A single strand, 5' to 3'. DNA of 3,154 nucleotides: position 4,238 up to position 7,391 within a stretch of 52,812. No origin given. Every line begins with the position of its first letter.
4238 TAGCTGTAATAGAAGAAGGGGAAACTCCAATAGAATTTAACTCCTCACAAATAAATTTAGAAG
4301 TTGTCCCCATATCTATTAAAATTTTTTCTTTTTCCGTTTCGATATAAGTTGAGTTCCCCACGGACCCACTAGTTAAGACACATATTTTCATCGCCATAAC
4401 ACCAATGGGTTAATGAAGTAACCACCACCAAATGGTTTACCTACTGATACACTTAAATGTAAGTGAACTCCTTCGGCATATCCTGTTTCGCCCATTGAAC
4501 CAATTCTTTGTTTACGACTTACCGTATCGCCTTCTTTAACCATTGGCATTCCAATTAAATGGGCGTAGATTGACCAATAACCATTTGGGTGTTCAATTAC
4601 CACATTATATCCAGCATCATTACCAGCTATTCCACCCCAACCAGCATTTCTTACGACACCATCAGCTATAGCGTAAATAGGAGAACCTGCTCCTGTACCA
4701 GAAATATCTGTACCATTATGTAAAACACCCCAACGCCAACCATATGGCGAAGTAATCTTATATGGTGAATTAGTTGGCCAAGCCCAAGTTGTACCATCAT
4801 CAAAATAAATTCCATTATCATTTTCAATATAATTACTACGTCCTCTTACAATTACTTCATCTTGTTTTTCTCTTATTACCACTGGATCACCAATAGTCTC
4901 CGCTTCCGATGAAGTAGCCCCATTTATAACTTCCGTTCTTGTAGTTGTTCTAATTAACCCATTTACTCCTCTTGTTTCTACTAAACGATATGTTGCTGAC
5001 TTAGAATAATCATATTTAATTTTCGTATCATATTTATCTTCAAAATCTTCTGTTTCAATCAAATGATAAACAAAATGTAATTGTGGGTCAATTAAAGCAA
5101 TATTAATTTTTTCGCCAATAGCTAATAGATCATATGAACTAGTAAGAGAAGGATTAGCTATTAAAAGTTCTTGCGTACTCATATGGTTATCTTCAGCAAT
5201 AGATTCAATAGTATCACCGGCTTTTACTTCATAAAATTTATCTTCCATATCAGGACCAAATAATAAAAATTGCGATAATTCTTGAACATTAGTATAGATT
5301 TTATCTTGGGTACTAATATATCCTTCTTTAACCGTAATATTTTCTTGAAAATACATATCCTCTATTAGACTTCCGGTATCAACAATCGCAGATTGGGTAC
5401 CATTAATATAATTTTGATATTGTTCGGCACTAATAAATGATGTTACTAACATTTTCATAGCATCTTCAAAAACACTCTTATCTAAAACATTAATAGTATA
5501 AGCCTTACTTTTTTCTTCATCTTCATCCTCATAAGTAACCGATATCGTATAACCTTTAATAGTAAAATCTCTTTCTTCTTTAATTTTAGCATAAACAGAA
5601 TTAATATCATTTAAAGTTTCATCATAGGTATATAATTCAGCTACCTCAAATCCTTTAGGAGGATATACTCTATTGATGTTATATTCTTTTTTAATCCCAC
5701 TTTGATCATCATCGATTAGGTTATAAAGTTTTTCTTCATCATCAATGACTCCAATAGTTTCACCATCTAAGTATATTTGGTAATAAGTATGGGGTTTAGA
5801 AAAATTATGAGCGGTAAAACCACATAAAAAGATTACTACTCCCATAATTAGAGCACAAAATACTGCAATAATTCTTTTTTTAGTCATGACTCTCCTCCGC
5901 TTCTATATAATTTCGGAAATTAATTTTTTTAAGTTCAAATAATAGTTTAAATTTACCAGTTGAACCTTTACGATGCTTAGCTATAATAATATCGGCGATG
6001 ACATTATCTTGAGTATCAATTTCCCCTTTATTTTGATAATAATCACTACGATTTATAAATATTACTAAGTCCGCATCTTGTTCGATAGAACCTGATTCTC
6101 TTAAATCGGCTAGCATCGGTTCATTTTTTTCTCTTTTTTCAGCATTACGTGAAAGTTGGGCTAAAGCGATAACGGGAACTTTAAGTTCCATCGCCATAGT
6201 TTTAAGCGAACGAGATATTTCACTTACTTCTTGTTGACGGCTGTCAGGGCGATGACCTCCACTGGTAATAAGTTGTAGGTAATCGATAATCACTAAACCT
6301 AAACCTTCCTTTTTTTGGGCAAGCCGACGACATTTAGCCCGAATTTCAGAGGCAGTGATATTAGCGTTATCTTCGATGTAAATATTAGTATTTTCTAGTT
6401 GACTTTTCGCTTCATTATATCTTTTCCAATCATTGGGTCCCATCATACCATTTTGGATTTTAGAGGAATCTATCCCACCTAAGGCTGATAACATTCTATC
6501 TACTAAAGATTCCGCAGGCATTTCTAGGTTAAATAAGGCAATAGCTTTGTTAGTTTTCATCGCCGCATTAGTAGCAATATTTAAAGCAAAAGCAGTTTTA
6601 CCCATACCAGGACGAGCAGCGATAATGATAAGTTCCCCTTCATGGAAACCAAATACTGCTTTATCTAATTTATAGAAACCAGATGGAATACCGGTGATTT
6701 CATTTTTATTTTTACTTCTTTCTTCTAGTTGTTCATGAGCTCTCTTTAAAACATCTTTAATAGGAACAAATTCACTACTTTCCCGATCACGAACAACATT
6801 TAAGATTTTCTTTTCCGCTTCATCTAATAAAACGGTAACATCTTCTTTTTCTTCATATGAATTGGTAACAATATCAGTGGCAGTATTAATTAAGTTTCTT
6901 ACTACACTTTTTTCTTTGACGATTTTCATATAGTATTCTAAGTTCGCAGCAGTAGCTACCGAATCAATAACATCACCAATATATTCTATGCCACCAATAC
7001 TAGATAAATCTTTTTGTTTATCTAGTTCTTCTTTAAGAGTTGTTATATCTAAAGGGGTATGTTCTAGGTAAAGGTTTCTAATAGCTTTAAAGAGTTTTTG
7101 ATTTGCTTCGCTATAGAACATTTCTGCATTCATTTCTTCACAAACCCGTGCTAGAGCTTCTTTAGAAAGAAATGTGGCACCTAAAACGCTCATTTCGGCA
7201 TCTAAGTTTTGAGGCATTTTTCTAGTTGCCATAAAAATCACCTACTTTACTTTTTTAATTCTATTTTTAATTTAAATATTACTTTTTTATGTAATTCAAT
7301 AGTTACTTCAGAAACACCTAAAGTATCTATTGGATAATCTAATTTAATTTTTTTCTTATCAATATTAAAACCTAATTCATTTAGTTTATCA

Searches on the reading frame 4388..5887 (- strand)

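Call 20: search_protein_families(library=pfam, proteins=[window:4388-5887:-], max_evalue=0.001)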
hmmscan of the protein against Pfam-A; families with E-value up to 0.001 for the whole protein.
window:4388-5887:- (499 aa): 3 families
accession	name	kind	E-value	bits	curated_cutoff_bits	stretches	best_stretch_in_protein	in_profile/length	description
PF01551.29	Peptidase_M23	-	1.6e-22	80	28.7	1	390-482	3-89/96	Peptidase family M23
PF01476.26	LysM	-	9e-09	35.6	20.9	1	219-263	1-42/43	LysM domain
PF07501.17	G5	-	1.2e-05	25.9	23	1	284-349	10-73/75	G5 domain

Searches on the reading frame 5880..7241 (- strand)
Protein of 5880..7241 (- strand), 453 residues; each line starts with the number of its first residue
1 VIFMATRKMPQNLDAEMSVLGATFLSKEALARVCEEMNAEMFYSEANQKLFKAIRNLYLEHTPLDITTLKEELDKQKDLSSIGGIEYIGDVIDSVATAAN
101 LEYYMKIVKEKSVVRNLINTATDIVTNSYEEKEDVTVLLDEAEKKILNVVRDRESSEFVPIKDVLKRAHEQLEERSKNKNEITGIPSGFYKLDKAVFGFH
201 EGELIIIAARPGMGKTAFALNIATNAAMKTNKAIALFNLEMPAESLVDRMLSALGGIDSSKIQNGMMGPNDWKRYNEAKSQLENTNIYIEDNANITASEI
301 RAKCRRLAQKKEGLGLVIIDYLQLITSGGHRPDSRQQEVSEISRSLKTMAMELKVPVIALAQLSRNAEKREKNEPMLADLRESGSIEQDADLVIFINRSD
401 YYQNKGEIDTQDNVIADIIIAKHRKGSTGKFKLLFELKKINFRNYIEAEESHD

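Call 20: search_protein_families(library=pfam, proteins=[window:5880-7241:-], max_evalue=0.001)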
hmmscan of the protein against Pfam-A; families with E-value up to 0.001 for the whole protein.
window:5880-7241:- (453 aa): 5 families
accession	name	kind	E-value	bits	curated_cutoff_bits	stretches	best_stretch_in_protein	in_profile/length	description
PF03796.21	DnaB_C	-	3.5e-101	338.3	27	1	184-444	1-255/255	DnaB-like helicase C terminal domain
PF00772.26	DnaB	-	3.7e-30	104.5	23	1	9-110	2-103/103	DnaB-like helicase N terminal domain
PF13481.12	AAA_25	-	4.5e-12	46.4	27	1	193-365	23-192/195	AAA domain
PF20307.4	divDNAB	-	1.8e-06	27.4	26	1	291-374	178-261/356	Divergent DnaB-like ATPase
PF06745.19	ATPase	-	4.3e-06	26.7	26.6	1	186-349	2-154/231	KaiC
